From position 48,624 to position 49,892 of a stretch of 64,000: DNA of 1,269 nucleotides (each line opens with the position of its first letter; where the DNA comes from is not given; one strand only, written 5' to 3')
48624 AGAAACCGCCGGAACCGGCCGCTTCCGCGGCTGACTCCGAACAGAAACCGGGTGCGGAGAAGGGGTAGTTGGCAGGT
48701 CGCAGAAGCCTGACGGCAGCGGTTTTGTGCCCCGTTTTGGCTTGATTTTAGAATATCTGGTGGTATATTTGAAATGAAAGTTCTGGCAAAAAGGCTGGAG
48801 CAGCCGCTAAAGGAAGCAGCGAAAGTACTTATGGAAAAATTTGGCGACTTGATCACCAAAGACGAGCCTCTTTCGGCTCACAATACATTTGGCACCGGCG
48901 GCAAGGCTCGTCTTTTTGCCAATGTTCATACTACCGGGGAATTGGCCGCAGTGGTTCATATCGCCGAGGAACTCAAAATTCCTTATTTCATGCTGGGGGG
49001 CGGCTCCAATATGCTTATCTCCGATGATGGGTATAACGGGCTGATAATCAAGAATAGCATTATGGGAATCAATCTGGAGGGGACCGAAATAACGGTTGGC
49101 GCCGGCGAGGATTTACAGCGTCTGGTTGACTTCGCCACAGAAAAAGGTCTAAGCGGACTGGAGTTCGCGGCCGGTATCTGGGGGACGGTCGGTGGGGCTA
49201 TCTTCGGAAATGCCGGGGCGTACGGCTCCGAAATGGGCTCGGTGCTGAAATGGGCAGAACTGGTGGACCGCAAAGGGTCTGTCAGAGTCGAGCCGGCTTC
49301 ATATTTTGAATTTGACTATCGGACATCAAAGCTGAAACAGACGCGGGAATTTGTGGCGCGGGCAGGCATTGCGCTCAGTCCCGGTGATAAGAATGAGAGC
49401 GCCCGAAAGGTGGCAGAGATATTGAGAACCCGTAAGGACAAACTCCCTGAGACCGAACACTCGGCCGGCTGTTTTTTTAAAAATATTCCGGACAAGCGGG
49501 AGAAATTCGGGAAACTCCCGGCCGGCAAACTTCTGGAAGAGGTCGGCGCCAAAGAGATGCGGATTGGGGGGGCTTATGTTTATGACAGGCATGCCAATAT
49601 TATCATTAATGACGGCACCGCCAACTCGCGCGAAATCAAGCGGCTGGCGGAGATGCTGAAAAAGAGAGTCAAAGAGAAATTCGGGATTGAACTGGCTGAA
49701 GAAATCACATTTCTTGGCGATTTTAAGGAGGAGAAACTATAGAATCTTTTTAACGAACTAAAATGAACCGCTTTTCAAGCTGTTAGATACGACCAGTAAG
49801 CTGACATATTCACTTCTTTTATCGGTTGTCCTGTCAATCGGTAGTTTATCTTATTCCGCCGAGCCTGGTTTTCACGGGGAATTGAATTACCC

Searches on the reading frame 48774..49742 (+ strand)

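Call 88: search_protein_families(library=pfam, proteins=[window:48774-49742:+], max_evalue=0.00001)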
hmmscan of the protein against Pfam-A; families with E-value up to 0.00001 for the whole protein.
window:48774-49742:+ (322 aa): 2 families
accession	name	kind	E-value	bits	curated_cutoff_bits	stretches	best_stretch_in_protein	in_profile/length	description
PF02873.21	MurB_C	-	8.1e-26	90.5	27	1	211-313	4-98/99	UDP-N-acetylenolpyruvoylglucosamine reductase, C-terminal domain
PF01565.28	FAD_binding_4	-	1.2e-23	83.8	26.4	1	47-171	3-136/139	FAD binding domain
